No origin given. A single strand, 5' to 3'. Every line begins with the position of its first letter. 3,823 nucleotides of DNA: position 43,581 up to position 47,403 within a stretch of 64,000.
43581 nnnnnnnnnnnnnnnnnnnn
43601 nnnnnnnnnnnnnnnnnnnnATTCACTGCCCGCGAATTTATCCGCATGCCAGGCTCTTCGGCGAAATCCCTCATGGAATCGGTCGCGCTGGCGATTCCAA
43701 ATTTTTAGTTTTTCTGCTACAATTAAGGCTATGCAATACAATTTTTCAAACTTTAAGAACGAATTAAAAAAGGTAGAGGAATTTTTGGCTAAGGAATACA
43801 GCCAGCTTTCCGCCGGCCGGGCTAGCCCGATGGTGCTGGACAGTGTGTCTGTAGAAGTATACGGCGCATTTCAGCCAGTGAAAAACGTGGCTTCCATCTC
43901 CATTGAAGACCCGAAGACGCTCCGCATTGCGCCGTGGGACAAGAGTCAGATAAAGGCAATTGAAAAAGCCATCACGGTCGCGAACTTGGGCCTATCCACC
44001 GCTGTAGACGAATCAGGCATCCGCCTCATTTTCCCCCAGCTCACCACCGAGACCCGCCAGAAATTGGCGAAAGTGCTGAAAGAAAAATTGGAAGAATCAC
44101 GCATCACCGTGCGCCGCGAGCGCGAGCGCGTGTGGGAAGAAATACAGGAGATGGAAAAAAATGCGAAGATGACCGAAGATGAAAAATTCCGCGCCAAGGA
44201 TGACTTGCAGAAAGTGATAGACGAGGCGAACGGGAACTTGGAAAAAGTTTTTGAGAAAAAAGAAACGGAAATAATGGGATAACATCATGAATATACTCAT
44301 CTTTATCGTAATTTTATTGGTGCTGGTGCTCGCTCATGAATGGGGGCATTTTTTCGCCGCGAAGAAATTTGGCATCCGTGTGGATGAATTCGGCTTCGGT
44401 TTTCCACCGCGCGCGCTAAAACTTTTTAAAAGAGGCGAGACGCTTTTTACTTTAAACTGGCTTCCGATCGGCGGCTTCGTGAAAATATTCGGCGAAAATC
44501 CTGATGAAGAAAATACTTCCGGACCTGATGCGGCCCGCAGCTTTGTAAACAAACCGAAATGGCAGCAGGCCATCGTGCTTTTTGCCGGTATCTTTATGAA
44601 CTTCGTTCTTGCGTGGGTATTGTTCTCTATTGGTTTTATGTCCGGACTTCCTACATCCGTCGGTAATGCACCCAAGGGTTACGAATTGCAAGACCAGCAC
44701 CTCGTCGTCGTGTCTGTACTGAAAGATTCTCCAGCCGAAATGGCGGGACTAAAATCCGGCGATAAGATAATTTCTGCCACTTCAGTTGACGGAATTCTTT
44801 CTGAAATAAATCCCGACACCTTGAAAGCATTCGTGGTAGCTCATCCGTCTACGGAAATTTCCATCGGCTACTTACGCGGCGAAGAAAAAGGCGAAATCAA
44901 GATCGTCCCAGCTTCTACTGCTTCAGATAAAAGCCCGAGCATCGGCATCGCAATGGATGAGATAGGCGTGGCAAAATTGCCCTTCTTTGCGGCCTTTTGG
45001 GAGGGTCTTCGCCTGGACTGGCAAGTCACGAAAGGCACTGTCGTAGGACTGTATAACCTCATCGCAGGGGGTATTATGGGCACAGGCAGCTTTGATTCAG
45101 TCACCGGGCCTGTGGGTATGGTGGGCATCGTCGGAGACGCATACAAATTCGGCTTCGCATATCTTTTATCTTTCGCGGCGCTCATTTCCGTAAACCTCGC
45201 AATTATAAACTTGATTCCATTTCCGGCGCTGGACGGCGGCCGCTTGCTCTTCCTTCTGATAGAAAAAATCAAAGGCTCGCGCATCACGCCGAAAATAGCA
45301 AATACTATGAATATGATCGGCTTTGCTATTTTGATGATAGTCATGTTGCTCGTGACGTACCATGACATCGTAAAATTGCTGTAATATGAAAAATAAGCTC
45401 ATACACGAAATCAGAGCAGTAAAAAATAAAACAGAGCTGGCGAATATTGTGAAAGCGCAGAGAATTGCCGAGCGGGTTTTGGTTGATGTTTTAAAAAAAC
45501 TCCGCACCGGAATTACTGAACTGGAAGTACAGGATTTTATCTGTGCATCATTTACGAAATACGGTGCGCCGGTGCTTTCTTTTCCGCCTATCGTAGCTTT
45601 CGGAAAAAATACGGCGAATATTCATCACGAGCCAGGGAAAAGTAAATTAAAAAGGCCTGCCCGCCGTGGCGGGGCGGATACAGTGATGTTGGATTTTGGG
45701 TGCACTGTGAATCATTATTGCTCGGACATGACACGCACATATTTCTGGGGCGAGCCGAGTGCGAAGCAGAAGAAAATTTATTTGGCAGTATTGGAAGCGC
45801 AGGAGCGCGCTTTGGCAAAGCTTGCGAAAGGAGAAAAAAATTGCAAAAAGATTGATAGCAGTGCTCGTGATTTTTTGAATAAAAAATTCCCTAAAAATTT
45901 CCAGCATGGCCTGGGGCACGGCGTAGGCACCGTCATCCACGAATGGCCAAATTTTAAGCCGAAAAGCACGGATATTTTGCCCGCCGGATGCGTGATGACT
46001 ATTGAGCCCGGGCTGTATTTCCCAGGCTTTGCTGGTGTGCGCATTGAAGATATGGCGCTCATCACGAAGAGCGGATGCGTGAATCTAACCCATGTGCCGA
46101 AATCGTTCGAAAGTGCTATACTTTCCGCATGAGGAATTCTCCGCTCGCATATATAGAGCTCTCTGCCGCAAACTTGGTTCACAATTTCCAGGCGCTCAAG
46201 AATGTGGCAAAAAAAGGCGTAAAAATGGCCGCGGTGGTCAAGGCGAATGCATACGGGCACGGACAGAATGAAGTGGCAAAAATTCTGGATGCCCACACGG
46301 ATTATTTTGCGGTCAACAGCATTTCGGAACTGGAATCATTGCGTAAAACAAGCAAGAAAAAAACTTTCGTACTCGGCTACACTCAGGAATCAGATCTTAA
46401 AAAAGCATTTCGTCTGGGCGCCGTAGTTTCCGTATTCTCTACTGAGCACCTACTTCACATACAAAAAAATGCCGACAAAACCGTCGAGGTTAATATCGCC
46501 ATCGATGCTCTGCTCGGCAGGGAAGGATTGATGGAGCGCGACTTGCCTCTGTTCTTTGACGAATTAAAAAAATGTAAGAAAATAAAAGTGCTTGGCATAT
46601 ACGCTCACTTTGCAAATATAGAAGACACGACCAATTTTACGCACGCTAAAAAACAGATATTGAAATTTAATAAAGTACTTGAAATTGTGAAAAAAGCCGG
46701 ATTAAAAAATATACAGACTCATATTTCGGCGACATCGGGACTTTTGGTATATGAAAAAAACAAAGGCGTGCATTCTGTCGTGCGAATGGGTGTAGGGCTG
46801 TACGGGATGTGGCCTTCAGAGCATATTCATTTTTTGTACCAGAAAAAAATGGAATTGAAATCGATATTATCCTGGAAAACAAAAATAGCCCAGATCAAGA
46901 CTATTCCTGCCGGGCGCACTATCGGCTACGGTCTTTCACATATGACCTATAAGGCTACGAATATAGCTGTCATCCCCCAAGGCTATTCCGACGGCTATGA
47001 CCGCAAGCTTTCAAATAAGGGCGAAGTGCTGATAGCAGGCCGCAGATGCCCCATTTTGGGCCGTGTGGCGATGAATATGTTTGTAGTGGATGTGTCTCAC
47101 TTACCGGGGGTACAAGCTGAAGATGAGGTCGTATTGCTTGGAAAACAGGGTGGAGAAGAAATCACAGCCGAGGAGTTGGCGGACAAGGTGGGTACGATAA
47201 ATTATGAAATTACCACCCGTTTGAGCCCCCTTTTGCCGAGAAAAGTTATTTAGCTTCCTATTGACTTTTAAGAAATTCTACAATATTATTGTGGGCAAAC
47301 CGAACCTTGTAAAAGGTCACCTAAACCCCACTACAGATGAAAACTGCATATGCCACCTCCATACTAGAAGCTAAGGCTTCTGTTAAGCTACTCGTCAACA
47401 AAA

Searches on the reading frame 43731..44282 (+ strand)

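Call 49: search_protein_families(library=pfam, proteins=[window:43731-44282:+], max_evalue=0.001)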
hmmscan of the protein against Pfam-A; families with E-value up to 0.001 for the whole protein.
window:43731-44282:+ (183 aa): 1 family
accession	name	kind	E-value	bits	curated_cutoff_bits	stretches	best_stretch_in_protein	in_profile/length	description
PF01765.24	RRF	-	9e-49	165.9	29.7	1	20-182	2-164/164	Ribosome recycling factor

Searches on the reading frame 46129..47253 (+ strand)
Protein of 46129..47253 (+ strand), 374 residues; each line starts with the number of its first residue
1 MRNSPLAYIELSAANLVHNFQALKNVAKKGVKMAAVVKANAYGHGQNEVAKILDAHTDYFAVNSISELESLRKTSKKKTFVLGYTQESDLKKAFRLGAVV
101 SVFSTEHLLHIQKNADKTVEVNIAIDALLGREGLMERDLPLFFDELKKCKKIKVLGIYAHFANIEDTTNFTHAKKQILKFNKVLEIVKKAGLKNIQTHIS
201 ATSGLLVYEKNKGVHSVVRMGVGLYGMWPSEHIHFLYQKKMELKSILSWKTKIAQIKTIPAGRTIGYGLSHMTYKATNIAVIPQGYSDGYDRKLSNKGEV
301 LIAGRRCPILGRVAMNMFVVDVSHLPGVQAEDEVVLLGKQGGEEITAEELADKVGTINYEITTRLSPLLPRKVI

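Call 50: search_protein_families(library=pfam, proteins=[window:46129-47253:+], max_evalue=0.001)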
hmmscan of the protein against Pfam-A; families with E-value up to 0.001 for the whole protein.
window:46129-47253:+ (374 aa): 2 families
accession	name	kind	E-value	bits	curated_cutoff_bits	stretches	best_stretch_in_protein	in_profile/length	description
PF00842.27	Ala_racemase_C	-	1.8e-45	154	25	1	247-372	2-126/127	Alanine racemase, C-terminal domain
PF01168.26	Ala_racemase_N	-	2.3e-45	155.4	24.1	1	13-227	3-218/220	Alanine racemase, N-terminal domain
